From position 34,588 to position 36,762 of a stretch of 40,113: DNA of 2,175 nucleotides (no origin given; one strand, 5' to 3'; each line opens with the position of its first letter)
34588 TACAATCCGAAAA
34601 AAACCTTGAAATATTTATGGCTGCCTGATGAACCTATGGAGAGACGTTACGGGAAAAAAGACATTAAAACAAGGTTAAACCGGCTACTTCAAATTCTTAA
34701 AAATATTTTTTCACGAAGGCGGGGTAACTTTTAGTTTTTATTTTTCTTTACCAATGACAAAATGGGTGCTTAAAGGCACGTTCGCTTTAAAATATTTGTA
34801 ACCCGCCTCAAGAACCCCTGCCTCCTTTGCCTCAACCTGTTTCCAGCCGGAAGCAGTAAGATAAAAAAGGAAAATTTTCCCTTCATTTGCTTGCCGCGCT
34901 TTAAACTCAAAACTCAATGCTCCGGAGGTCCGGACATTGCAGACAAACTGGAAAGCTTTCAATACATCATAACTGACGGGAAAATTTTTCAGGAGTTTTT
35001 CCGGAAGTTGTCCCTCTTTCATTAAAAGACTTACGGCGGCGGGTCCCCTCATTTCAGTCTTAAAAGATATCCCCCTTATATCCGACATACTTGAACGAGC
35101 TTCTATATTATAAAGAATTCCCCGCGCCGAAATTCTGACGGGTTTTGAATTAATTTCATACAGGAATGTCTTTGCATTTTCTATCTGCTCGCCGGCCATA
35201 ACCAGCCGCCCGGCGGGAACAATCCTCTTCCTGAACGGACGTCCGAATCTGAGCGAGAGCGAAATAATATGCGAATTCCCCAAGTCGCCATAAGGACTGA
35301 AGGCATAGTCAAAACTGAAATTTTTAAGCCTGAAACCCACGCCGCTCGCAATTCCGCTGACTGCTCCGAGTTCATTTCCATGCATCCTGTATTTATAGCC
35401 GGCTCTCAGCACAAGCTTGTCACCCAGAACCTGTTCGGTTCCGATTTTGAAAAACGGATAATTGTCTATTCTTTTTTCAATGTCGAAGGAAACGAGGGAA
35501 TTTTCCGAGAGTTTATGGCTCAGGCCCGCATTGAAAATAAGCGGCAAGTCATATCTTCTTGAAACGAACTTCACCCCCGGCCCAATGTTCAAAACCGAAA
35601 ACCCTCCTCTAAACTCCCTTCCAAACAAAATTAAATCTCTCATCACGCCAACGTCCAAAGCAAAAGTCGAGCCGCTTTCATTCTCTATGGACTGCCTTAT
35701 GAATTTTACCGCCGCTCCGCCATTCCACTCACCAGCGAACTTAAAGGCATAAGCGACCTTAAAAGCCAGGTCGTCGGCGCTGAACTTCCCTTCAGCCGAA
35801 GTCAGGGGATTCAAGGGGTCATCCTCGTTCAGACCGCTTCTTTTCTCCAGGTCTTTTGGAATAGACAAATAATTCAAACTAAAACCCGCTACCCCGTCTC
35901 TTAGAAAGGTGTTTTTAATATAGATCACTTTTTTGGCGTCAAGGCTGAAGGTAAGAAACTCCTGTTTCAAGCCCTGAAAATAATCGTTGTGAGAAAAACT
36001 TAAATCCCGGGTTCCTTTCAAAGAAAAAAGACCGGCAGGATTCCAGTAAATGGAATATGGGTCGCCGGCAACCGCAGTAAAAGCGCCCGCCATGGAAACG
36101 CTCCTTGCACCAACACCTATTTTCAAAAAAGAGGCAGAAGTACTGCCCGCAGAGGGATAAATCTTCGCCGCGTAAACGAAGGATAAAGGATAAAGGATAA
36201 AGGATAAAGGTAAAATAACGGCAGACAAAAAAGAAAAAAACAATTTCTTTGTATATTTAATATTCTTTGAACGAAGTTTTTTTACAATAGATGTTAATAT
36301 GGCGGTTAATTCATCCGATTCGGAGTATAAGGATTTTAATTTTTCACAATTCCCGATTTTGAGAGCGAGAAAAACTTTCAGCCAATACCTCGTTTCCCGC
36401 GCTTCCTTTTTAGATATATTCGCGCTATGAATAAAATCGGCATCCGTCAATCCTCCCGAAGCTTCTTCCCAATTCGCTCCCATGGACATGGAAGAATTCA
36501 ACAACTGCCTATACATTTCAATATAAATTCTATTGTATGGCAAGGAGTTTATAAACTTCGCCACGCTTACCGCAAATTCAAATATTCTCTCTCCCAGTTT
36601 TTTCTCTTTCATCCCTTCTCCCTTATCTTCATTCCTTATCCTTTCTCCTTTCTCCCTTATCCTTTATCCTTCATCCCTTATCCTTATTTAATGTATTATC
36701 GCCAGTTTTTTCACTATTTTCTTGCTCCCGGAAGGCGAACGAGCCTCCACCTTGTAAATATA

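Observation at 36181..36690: Avd/23S-IVS-type four-helix-bundle gene carried between inverted heptanucleotide-repeat arms, wedged between a T9SS-type cargo gene and its PorV-like partner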

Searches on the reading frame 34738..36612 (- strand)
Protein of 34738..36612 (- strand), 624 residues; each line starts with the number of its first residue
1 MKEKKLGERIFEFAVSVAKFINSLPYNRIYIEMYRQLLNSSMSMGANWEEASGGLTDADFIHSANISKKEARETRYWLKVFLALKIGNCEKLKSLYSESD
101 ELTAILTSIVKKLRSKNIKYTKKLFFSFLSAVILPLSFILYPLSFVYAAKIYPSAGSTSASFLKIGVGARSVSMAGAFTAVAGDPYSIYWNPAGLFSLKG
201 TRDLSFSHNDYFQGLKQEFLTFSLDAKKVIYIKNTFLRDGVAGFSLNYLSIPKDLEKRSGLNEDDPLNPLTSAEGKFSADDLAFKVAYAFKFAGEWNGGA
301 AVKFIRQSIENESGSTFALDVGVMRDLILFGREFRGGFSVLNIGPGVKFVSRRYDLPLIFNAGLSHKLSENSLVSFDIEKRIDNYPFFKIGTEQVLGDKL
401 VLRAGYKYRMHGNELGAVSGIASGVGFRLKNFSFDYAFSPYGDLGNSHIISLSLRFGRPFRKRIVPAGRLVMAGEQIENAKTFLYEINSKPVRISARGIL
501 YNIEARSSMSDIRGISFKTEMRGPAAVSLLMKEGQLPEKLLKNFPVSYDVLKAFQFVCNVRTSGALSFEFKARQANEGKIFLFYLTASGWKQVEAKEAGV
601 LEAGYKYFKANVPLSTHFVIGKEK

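Call 5: search_protein_families(library=pfam, proteins=[window:34738-36612:-], max_evalue=0.01)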
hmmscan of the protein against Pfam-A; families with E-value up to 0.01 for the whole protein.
window:34738-36612:- (624 aa): 2 families
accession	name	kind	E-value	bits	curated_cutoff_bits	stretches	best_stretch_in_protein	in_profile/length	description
PF05635.17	23S_rRNA_IVP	-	7.8e-15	55.4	33.8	1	8-107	7-105/106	23S rRNA-intervening sequence protein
PF19572.5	PorV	-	2.8e-06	27.5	27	1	157-349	10-198/243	Type IX secretion system protein PorV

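Call 18: find_homologous_proteins(query=window:34741-36261:-)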
Query seq(507 aa) (507 aa): 377 proteins with E <= 0.001 among 8000 candidates; the best 120 are listed.
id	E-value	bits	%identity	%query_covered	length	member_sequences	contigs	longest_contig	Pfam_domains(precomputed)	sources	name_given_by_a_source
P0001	0.0e+0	1117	100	100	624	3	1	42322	PF05635.18,PF19572.6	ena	-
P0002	4.3e-169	582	54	98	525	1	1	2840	-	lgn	-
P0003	1.7e-155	537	53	95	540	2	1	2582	PF19572.6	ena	-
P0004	2.0e-154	533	52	97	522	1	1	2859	PF19572.6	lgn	-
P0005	8.4e-154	531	52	96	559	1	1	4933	PF19572.6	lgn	-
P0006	6.2e-153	528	52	98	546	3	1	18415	PF19572.6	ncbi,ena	-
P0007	1.3e-152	527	52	97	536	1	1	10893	PF19572.6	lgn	-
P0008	4.1e-152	526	52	94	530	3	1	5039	PF19572.6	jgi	-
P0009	2.2e-151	523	51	94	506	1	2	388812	PF19572.6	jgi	jgi:Type IX secretion system protein PorV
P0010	8.9e-145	502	49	96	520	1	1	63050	PF19572.6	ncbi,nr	ncbi:MAG: PorV/PorQ family protein [Elusimicrobia bacterium]|nr:PorV/PorQ family protein [Elusimicro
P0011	3.6e-144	500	50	98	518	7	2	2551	PF19572.6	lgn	-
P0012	5.2e-144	499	49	95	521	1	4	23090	PF03687.21,PF19572.6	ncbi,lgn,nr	ncbi:MAG: PorV/PorQ family protein [Elusimicrobia bacterium]|nr:PorV/PorQ family protein [Elusimicro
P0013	2.5e-143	497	50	97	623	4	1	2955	PF03687.21,PF05635.18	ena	-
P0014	3.2e-143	496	49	98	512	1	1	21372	PF03687.21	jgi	jgi:hypothetical protein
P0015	4.7e-142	493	48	97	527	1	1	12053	-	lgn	-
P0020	8.8e-137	475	48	94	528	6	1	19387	PF03687.21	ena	-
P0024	3.0e-136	473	48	93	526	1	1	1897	PF03687.21,PF19572.6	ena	-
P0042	8.8e-132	459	47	97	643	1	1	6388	PF03687.21,PF05635.18,PF19572.6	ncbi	ncbi:MAG: PorV/PorQ family protein [bacterium]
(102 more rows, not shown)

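Call 21: find_encoding_contigs(protein=P0013, flank=10000, max_places=4)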
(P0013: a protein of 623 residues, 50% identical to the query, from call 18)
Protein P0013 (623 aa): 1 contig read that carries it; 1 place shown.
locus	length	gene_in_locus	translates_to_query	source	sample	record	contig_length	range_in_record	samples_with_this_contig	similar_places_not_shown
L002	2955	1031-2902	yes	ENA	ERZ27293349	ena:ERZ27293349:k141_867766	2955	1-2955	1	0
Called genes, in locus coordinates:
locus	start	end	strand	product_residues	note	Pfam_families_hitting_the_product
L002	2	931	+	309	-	?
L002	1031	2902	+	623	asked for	PF05635:23S_rRNA_IVP, PF03687:UPF0164 (weak)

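Call 22: find_encoding_contigs(protein=P0042, flank=10000, max_places=4)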
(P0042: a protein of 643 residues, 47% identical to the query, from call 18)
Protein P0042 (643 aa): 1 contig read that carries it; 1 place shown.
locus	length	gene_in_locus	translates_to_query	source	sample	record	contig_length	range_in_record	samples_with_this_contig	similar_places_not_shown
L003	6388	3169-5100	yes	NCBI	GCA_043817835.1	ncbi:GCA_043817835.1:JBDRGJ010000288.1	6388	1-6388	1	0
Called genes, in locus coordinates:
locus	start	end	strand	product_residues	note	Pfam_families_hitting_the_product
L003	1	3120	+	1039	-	PF01011:PQQ (faint), PF13360:PQQ_2, PF13570:Beta-prop_ACSF4, PF00041:fn3 (faint), PF18962:Por_Secre_tail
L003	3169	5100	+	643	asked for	PF05635:23S_rRNA_IVP, PF03687:UPF0164 (weak), PF19572:PorV (faint)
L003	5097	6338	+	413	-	PF14907:NTP_transf_5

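Call 42: find_encoding_contigs(protein=P0020, flank=4000, max_places=3)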
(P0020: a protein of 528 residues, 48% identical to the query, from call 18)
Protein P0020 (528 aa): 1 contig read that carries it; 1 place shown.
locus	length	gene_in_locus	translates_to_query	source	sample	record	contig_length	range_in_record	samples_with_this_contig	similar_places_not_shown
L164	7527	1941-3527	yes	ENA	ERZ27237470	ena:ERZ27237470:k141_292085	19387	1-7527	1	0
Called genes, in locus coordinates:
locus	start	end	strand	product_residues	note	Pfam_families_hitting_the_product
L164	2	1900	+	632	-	?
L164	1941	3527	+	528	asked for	PF03687:UPF0164 (faint)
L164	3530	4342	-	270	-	PF01061:ABC2_membrane, PF12698:ABC2_membrane_3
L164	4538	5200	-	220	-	PF00005:ABC_tran, PF02463:SMC_N (faint), PF13304:AAA_21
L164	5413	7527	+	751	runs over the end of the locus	PF00982:Glyco_transf_20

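Call 43: find_encoding_contigs(protein=P0002, flank=4000, max_places=3)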
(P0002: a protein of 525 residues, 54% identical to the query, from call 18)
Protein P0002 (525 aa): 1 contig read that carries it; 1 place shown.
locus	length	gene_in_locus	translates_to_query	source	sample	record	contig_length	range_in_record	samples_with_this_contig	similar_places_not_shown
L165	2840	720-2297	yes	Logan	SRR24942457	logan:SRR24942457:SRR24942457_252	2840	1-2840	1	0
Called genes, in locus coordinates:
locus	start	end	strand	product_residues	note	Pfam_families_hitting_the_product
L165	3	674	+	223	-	?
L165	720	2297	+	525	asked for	-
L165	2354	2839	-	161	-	?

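Call 46: find_encoding_contigs(protein=P0010, flank=3000, max_places=2)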
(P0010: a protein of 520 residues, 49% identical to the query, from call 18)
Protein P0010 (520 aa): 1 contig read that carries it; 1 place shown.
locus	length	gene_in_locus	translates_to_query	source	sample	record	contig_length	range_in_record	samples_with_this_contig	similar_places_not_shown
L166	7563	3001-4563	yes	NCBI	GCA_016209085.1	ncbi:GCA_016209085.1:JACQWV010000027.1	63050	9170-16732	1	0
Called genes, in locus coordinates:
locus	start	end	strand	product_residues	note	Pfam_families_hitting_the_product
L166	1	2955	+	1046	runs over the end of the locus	PF01011:PQQ (faint), PF13360:PQQ_2, PF13570:Beta-prop_ACSF4, PF13360:PQQ_2, PF00041:fn3 (weak), PF18962:Por_Secre_tail (weak)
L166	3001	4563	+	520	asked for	PF19572:PorV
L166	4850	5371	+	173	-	PF02482:Ribosomal_S30AE, PF16321:Ribosom_S30AE_C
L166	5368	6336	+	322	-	PF02603:Hpr_kinase_N, PF07475:Hpr_kinase_C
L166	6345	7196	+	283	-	PF03668:RapZ-like_N, PF22740:PapZ_C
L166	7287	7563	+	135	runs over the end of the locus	PF03610:EIIA-man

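Call 47: find_encoding_contigs(protein=P0003, flank=3000, max_places=2)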
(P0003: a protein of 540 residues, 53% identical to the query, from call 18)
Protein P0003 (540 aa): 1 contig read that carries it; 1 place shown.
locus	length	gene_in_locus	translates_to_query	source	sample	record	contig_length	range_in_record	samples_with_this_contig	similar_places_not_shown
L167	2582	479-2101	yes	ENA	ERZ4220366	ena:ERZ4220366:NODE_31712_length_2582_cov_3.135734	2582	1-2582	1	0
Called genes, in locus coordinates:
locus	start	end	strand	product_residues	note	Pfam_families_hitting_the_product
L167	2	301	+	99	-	?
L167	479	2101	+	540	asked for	PF19572:PorV (weak)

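Call 48: find_encoding_contigs(protein=P0004, flank=3000, max_places=2)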
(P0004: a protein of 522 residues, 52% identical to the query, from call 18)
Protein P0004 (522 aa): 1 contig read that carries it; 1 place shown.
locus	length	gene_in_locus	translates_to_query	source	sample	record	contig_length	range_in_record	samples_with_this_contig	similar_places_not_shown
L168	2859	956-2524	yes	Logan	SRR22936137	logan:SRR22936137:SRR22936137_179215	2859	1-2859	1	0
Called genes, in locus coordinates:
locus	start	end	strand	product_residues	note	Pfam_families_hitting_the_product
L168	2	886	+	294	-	?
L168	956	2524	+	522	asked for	PF19572:PorV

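Call 49: find_encoding_contigs(protein=P0024, flank=3000, max_places=2)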
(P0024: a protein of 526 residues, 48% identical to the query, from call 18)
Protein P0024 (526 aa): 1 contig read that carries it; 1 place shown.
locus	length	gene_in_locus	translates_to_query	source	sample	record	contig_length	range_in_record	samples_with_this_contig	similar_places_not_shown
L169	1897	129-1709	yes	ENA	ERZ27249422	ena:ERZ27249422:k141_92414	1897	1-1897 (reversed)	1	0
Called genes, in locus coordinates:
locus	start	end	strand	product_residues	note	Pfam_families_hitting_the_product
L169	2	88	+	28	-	?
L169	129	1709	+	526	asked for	PF03687:UPF0164 (weak), PF19572:PorV (faint)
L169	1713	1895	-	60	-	?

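Call 97: search_protein_families(library=ncbifam, proteins=[window:34738-36612:-], max_evalue=0.001)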
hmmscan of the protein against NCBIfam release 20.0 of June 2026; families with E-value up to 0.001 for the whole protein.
window:34738-36612:- (624 aa): 6 families
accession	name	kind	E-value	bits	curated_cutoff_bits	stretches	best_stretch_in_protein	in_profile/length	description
NF033709.1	PorV_fam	subfamily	3.6e-46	158.2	90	1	158-456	2-326/326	PorV/PorQ family protein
NF033711.1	T9SS_PorQ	equivalog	1.1e-24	87.2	220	3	272-369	118-214/335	type IX secretion system protein PorQ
NF052325.1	PorVQ2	equivalog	4.1e-22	78.6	325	1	155-323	22-182/354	putative type IX sorting system protein PorV2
TIGR02436.1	TIGR02436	subfamily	2.5e-20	72.7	24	1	8-113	3-108/109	four helix bundle protein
NF033710.1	T9SS_OM_PorV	equivalog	1.1e-17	64.3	250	1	157-367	23-230/367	type IX secretion system outer membrane channel protein PorV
NF008911.0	PRK12275.1-2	subfamily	7e-05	23.3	137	1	4-115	7-117/118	hypothetical protein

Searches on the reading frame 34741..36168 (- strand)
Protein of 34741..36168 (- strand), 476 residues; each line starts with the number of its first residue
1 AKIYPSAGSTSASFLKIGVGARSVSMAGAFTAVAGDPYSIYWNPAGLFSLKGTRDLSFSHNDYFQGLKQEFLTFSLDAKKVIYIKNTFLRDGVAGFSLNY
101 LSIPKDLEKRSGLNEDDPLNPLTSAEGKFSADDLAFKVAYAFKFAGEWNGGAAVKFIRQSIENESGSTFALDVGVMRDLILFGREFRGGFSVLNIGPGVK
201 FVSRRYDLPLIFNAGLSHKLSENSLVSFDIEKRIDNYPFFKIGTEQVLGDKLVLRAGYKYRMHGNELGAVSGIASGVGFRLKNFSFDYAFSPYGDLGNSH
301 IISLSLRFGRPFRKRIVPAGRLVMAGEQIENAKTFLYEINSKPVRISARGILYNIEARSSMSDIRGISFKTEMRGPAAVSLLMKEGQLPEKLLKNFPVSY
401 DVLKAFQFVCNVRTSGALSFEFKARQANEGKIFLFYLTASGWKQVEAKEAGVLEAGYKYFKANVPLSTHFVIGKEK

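Call 27: find_related_loci(query=A1, collection=genome_contigs, flank=3000)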
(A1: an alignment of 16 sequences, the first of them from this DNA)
Query A1 (476 aa) in genome_contigs; peptide patterns used: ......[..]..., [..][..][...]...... (x = any residue, [..] = any of these).
600 stretches matched a pattern (row limit reached: there are more); 577 encode a relative of the query (tblastn E <= 1e-3); the best 80 are kept; 80 distinct loci.
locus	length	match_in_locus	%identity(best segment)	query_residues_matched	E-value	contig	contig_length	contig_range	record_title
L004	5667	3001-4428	49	1-474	2e-143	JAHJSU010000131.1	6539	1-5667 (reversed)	MAG: Elusimicrobia bacterium isolate OS_PC_MetaG.mb.28 OS_PC_MetaG.mb.28_k141_251882, whole genome shotgun sequence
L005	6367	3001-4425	48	1-472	5e-139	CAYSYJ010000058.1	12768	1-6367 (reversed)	MAG TPA_asm: uncultured Elusimicrobiaceae bacterium isolate binchicken_co273_17 genome assembly, contig: NODE_5332_lengt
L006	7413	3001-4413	48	1-471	2e-136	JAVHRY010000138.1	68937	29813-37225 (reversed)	MAG: Elusimicrobiales bacterium isolate WB02no17_58_19 NODE_93_length_68937_cov_12.793473, whole genome shotgun sequence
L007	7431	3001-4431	47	1-476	2e-134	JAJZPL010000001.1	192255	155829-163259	MAG: bacterium isolate SKS1.bin123 NODE_71_length_192255_cov_2.925706, whole genome shotgun sequence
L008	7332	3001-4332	44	1-446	3e-110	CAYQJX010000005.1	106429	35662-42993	MAG TPA_asm: uncultured Elusimicrobiaceae bacterium isolate binchicken_co266_98 genome assembly, contig: NODE_451_length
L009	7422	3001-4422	42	1-471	8e-107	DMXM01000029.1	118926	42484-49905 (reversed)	MAG TPA_asm: Elusimicrobia bacterium isolate UBA11697 contig_810, whole genome shotgun sequence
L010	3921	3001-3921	51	1-307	1e-89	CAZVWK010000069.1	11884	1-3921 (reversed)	MAG TPA_asm: uncultured Elusimicrobiaceae bacterium isolate binchicken_co37_74 genome assembly, contig: NODE_2389_length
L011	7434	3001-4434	48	1-471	9e-132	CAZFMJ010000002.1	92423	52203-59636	MAG TPA_asm: uncultured Elusimicrobiales bacterium isolate SRP062349_co5_12 genome assembly, contig: NODE_29_length_9242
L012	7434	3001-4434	43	2-475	1e-110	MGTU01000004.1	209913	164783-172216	MAG: Elusimicrobia bacterium GWA2_61_42 gwa2_scaffold_157, whole genome shotgun sequence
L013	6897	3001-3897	41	1-309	9e-68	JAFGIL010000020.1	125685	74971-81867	MAG: Endomicrobiales bacterium isolate Zod_Metabat.202 k87_3234967, whole genome shotgun sequence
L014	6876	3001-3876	37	3-310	4e-53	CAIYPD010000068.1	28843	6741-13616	MAG: Candidatus Firestonebacteria bacterium isolate KR_bin-0439 genome assembly, contig: bin-0439:068/148, whole genome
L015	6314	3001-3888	35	2-313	7e-49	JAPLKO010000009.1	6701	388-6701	MAG: Candidatus Firestonebacteria bacterium isolate LacPavin_0920_WC57_MAG_42_10 LacPavin_0920_WC57_scaffold_918761, who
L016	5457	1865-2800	36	8-308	6e-47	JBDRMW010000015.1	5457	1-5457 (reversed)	MAG: bacterium isolate MEGAHIT-group-1.85 k141_2714210, whole genome shotgun sequence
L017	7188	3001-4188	30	8-407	2e-46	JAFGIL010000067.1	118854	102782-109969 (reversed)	MAG: Endomicrobiales bacterium isolate Zod_Metabat.202 k87_12423631, whole genome shotgun sequence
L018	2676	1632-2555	33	1-308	9e-46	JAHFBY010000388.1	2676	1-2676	MAG: Elusimicrobia bacterium isolate nzgw209 NODE_141187_length_2677_cov_1.993740, whole genome shotgun sequence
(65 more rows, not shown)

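Call 36: find_related_loci(query=A1, collection=metagenome_contigs, flank=2500)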
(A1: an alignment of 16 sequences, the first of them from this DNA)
Query A1 (476 aa) in metagenome_contigs; peptide patterns used: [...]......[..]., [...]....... (x = any residue, [..] = any of these).
600 stretches matched a pattern (row limit reached: there are more); 563 encode a relative of the query (tblastn E <= 1e-3); the best 80 are kept; 80 distinct loci.
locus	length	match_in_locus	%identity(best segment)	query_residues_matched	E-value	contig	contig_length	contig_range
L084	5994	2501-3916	45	1-472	2e-125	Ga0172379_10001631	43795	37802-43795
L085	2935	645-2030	45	1-473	9e-127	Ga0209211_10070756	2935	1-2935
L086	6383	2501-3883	44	1-473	4e-115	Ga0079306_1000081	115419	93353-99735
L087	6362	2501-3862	43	1-460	2e-109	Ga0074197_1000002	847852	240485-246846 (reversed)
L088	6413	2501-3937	41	1-476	2e-93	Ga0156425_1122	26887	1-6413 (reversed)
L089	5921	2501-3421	38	6-335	3e-56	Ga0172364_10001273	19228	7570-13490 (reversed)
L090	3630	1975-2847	37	1-308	1e-53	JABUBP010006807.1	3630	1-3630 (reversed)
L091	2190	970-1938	36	6-308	5e-47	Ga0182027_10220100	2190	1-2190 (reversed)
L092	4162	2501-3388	34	9-318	1e-45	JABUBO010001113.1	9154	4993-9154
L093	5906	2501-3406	35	2-308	1e-42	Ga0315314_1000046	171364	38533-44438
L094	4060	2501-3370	36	6-308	1e-42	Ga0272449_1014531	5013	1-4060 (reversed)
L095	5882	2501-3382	35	3-308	6e-43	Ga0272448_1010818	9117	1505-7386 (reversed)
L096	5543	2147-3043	33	8-322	2e-42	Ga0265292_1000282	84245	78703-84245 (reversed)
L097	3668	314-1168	33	2-308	2e-42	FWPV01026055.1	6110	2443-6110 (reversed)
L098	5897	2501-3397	35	1-308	1e-41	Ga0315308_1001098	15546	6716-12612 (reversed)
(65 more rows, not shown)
